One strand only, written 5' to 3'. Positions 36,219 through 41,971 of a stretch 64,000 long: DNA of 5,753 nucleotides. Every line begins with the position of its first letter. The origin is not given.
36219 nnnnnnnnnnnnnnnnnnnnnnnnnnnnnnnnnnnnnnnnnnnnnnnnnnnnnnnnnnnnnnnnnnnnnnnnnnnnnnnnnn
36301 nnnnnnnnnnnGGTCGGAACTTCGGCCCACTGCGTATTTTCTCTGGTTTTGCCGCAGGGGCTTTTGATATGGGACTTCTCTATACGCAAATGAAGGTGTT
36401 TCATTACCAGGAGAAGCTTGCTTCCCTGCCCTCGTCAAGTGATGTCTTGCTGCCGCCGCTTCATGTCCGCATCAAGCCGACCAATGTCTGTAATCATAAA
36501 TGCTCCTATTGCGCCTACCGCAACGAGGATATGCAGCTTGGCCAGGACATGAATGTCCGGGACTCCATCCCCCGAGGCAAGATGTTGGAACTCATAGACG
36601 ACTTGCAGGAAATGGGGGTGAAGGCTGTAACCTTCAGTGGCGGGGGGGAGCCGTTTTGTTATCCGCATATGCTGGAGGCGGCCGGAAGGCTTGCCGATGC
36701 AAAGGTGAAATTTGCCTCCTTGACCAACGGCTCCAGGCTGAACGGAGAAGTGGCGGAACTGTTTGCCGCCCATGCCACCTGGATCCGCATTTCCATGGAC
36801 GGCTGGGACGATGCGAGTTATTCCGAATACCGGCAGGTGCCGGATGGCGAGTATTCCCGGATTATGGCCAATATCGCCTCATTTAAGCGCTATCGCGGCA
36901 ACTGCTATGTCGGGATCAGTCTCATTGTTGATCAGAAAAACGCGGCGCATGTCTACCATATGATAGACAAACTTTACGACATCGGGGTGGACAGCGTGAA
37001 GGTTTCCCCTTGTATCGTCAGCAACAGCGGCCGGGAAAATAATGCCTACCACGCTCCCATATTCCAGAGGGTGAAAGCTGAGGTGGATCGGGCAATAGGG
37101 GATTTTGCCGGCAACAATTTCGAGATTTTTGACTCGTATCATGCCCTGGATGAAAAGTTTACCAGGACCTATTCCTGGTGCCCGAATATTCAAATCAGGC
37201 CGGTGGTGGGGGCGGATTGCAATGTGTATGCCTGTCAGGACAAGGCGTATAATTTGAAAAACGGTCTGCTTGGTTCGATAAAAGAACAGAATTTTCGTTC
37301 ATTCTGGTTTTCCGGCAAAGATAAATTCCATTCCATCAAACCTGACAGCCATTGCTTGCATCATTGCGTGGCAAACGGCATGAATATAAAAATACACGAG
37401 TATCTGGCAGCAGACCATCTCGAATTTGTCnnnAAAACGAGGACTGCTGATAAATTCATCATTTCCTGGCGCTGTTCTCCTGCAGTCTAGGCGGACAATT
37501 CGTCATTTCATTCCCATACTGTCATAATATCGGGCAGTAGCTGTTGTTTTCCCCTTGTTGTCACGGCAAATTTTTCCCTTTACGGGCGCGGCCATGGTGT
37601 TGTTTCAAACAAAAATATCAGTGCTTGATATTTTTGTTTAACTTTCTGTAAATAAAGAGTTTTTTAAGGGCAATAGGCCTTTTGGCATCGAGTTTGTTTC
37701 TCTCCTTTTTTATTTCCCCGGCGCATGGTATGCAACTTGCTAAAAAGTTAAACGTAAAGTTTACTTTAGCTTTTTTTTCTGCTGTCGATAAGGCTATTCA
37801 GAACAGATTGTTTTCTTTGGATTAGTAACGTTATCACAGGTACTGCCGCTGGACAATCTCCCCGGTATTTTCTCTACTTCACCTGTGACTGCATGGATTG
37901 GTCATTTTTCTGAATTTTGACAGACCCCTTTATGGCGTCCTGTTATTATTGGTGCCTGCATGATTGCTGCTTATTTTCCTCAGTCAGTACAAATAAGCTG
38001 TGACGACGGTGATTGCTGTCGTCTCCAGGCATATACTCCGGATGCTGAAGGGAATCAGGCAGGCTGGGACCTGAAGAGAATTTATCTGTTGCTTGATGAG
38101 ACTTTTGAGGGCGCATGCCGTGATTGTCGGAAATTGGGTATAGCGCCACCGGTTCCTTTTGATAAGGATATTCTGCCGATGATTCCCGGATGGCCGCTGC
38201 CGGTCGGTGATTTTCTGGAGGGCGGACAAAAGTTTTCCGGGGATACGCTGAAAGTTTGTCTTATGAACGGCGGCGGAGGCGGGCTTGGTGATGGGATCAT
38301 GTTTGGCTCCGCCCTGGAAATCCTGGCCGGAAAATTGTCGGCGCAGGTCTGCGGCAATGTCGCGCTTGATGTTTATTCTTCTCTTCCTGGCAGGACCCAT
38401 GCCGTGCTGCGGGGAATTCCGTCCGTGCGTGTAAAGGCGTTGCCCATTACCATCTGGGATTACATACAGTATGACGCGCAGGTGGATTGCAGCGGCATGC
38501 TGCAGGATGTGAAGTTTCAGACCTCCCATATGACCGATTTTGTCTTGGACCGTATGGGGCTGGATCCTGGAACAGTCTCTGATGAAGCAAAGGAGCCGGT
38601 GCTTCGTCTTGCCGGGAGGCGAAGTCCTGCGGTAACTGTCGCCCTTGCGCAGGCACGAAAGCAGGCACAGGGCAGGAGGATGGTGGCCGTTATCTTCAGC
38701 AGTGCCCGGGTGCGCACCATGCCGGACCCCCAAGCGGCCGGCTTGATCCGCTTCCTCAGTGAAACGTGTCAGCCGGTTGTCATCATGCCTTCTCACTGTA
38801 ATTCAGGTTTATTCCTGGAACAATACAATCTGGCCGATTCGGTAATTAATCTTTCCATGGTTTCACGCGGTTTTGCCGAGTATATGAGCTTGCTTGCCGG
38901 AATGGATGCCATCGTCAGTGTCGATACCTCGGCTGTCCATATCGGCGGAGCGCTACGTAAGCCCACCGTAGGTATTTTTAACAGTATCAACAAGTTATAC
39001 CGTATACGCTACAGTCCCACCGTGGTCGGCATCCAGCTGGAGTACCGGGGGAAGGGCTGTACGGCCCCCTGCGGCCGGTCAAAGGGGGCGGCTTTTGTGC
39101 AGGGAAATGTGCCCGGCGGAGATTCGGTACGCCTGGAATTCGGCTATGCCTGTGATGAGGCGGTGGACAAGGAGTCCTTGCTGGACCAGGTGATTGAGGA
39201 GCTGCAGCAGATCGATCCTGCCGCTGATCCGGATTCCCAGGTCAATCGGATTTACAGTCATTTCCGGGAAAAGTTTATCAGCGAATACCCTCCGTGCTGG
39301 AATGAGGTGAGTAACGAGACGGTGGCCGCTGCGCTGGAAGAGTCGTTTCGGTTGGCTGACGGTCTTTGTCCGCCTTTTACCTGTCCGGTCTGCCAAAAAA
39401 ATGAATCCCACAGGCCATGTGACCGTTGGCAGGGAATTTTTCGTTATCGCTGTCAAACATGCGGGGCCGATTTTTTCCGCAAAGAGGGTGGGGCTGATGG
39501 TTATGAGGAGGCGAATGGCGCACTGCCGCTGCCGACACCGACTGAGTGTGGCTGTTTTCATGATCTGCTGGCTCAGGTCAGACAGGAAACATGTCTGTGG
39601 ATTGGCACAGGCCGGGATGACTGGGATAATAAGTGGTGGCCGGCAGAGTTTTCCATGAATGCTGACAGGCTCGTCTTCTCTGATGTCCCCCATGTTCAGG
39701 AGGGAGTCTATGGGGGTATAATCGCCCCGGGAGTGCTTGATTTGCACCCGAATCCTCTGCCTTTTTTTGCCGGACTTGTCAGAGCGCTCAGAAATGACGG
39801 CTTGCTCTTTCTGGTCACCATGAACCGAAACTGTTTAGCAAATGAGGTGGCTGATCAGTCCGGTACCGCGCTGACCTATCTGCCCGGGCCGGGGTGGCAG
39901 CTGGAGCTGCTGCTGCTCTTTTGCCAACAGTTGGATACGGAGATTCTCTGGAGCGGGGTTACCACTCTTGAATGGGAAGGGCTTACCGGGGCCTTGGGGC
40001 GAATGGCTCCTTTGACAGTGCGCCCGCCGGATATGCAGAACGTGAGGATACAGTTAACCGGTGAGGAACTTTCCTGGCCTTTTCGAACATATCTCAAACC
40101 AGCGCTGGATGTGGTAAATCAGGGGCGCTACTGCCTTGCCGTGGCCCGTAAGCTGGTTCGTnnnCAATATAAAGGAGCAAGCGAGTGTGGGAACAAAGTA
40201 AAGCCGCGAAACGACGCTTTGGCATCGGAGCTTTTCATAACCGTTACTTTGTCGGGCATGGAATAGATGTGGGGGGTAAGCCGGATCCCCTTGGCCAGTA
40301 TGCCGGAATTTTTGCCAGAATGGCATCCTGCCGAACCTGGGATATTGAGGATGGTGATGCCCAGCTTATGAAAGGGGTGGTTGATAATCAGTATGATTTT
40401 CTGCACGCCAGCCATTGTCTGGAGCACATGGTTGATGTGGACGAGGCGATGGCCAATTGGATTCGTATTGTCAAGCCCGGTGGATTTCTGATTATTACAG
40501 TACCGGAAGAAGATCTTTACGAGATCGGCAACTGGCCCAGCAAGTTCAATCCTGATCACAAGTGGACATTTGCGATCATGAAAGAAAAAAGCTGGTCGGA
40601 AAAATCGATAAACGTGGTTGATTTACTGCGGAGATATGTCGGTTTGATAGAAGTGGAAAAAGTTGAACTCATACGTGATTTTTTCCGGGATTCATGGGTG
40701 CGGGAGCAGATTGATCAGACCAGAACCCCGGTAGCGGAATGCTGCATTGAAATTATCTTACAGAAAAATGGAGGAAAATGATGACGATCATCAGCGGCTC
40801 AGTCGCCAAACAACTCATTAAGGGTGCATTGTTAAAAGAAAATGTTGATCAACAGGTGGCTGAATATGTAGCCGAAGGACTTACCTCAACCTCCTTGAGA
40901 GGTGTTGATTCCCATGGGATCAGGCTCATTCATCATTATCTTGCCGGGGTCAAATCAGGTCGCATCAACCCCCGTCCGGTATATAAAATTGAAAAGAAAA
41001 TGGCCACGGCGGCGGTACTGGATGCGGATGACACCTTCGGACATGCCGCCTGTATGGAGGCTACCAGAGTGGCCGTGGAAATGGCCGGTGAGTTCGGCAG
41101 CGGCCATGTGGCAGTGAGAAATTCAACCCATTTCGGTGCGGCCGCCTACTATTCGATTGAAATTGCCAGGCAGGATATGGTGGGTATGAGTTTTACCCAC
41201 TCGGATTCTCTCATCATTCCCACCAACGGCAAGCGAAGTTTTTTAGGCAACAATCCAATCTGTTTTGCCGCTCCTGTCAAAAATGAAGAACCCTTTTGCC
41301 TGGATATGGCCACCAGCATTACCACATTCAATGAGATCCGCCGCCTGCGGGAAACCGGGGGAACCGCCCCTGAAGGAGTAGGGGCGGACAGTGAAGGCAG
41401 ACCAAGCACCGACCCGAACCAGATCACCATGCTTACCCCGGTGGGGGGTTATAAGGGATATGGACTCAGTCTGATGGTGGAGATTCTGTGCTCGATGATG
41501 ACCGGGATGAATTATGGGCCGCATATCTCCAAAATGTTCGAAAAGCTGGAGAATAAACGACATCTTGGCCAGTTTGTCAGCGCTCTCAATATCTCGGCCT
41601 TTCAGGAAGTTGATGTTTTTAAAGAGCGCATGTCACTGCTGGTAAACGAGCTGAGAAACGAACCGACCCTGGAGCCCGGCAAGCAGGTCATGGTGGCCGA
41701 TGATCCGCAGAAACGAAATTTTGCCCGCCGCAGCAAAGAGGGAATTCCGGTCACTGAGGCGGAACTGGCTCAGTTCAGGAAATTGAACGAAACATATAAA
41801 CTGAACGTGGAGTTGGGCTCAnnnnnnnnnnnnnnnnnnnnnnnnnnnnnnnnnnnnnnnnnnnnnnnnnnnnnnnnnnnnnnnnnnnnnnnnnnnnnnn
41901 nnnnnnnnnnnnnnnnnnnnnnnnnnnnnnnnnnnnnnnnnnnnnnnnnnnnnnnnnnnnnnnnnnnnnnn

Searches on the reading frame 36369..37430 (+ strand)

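Call 67: search_protein_families(library=pfam, proteins=[window:36369-37430:+], max_evalue=0.00001)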
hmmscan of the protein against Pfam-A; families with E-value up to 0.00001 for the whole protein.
window:36369-37430:+ (354 aa): 1 family
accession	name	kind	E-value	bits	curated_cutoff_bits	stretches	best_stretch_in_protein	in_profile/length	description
PF04055.27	Radical_SAM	-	1.3e-19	71.4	29.5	1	35-190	1-154/166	Radical SAM superfamily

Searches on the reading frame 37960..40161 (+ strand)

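Call 63: search_protein_families(library=pfam, proteins=[window:37960-40161:+], max_evalue=0.0001)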
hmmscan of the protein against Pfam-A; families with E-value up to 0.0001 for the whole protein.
window:37960-40161:+ (734 aa): 1 family
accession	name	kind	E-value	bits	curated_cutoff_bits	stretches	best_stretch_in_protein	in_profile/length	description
PF01075.23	Glyco_transf_9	-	1.2e-06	28.5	22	1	305-360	174-229/247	Glycosyltransferase family 9 (heptosyltransferase)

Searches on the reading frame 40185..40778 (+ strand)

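Call 63: search_protein_families(library=pfam, proteins=[window:40185-40778:+], max_evalue=0.0001)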
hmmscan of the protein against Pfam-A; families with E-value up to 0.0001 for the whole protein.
window:40185-40778:+ (198 aa): 3 families
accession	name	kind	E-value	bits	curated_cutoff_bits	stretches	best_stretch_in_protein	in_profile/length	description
PF13489.12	Methyltransf_23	-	1.2e-08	35.3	27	1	67-121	79-136/164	Methyltransferase domain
PF08241.18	Methyltransf_11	-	1.3e-07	32.6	21.2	1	53-104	45-95/95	Methyltransferase domain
PF08242.18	Methyltransf_12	-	3.3e-05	25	30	1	51-102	50-98/98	Methyltransferase domain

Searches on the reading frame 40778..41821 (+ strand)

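Call 63: search_protein_families(library=pfam, proteins=[window:40778-41821:+], max_evalue=0.0001)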
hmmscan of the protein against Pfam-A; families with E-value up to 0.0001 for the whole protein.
window:40778-41821:+ (348 aa): 1 family
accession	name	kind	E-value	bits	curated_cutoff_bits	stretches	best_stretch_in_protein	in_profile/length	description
PF02615.19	Ldh_2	-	5.9e-104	348.2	38.8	1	9-332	5-331/333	Malate/L-lactate dehydrogenase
